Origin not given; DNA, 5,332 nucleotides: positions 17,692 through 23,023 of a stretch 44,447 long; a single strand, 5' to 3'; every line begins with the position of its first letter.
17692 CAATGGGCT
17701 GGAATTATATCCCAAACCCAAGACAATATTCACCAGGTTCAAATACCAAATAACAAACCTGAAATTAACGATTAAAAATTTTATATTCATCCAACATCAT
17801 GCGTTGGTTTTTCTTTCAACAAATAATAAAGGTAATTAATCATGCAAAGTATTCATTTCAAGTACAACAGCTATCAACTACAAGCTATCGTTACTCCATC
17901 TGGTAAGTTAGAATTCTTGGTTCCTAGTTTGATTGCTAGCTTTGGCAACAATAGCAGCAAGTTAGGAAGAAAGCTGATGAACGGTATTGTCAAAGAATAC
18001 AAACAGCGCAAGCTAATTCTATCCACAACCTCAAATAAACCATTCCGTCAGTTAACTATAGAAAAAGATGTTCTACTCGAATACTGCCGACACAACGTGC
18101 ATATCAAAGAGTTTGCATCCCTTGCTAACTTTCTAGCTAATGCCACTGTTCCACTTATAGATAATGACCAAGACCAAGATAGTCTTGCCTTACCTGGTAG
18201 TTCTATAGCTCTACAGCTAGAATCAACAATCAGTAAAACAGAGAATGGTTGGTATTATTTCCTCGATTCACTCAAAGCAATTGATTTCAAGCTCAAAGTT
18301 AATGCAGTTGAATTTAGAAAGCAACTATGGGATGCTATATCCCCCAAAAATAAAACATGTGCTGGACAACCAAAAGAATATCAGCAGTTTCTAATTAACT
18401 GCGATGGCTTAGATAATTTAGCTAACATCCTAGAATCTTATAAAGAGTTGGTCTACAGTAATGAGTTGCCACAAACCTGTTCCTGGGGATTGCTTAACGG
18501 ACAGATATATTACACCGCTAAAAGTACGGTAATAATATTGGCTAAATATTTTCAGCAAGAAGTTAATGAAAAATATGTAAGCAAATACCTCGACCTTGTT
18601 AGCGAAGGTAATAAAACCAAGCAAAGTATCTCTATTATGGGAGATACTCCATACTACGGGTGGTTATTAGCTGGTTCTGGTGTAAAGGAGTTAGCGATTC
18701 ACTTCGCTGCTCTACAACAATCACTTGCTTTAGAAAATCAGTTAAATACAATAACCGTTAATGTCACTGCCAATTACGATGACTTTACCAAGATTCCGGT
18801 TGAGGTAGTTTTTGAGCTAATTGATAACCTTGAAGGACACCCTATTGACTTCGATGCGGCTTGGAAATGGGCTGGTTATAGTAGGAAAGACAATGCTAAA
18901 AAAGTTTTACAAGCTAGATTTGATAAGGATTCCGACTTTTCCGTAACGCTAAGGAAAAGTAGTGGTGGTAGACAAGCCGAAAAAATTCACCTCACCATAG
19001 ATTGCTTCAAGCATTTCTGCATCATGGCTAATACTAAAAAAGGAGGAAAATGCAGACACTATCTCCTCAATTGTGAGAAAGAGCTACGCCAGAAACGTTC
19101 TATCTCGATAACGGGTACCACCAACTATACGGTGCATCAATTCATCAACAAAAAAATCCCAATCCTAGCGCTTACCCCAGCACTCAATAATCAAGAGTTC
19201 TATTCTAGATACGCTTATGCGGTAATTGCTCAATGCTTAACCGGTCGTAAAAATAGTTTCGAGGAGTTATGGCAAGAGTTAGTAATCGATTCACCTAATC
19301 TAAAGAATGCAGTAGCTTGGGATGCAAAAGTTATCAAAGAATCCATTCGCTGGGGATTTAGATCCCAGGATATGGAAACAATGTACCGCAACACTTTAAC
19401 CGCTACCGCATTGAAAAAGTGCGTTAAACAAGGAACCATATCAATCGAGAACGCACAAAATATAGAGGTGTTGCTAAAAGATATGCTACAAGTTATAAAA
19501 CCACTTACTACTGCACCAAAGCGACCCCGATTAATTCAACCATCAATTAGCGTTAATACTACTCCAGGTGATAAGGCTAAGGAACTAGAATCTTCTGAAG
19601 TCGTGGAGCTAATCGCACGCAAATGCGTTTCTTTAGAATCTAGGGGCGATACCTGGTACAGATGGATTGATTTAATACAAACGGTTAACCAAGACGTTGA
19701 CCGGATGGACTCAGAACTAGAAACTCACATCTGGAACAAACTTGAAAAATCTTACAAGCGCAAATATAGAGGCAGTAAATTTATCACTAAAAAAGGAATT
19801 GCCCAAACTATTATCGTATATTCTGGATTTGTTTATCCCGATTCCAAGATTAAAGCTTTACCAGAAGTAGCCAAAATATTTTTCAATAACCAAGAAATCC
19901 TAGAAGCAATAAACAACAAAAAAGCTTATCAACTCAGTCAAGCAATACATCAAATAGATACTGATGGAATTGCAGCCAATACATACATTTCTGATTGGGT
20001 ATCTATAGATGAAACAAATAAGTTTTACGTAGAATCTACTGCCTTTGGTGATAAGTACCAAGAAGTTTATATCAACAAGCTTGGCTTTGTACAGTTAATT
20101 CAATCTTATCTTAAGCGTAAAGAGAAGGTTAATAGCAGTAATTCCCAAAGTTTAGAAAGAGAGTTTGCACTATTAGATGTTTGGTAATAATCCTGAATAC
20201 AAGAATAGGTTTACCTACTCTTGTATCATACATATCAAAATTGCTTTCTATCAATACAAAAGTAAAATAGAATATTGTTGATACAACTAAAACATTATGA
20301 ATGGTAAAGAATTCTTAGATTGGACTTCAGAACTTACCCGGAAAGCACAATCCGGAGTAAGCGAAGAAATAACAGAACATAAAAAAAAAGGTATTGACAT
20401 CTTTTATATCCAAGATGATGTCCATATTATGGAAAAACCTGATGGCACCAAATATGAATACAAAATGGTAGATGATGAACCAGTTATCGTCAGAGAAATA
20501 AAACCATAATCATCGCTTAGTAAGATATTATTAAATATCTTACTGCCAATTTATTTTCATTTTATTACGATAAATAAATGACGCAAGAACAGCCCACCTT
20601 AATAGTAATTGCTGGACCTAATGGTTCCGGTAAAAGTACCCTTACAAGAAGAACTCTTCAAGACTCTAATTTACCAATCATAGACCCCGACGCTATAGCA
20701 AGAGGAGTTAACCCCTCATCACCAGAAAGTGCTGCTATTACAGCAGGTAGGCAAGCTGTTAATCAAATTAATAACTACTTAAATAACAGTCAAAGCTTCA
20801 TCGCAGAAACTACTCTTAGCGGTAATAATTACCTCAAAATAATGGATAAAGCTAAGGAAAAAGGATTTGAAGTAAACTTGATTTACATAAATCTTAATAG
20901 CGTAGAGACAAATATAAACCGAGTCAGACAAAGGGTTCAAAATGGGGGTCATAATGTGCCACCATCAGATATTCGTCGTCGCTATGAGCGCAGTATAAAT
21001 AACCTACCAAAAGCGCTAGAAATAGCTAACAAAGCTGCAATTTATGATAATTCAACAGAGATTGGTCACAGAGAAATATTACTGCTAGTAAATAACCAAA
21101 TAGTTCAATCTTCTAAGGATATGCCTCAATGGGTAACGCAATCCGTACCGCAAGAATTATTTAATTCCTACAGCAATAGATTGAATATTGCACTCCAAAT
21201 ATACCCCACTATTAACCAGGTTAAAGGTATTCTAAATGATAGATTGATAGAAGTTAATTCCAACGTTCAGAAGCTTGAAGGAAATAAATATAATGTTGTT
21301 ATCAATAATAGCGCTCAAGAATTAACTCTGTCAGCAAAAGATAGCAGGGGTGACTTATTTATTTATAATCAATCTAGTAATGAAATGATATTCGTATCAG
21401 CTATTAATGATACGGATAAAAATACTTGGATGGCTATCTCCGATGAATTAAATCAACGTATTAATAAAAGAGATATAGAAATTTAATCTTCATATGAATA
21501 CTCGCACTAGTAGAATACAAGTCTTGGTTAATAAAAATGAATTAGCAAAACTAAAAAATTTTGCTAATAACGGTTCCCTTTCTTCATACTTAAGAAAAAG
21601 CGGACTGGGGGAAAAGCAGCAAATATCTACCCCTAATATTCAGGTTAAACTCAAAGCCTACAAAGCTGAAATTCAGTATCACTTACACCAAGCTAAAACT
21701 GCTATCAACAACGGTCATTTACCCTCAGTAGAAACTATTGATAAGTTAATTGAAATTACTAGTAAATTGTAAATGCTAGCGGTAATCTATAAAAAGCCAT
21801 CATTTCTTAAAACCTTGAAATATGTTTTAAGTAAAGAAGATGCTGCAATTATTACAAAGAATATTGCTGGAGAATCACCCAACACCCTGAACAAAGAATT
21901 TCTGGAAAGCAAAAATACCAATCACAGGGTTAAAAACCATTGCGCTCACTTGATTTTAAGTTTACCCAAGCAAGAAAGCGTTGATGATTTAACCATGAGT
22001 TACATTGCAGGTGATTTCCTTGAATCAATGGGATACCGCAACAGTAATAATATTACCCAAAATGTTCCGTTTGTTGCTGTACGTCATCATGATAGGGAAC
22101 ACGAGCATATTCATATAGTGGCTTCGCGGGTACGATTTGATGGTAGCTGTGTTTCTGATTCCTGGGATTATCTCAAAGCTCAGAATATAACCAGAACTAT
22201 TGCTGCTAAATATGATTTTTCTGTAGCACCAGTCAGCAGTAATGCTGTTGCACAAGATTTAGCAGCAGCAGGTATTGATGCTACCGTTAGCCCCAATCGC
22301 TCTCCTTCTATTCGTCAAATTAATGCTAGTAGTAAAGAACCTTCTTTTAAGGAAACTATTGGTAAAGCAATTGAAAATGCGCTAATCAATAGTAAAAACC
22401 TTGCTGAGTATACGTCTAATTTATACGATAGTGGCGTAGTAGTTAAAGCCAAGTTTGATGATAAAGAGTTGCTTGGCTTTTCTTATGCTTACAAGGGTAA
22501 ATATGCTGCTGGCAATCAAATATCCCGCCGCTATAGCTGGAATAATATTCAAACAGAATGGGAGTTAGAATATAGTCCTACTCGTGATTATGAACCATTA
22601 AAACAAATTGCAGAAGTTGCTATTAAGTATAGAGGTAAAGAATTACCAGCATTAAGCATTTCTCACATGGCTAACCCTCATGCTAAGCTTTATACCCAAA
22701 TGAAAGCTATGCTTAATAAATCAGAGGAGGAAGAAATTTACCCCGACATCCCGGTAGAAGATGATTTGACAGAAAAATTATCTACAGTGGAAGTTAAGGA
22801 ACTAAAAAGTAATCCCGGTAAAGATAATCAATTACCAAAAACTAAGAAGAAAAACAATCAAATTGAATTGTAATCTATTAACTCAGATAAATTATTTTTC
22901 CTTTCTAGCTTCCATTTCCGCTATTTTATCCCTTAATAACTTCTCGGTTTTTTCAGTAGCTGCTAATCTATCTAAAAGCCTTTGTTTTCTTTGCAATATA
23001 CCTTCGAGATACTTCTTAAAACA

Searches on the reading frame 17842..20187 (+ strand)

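Call 58: search_protein_families(library=pfam, proteins=[window:17842-20187:+], max_evalue=0.001)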
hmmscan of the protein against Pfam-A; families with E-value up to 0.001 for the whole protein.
window:17842-20187:+ (781 aa): 1 family
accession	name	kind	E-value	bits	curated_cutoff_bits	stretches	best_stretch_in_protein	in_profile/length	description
PF08346.17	AntA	-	0.0004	21.4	27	0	353-398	22-68/68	AntA/AntB antirepressor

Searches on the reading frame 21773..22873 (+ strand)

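Call 58: search_protein_families(library=pfam, proteins=[window:21773-22873:+], max_evalue=0.001)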
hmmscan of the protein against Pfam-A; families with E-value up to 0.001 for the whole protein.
window:21773-22873:+ (366 aa): 1 family
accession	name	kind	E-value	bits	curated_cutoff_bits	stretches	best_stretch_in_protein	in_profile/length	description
PF03432.20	Relaxase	-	7.6e-29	101.1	24.6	1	17-148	1-131/132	MobA/VirD2-like, nuclease domain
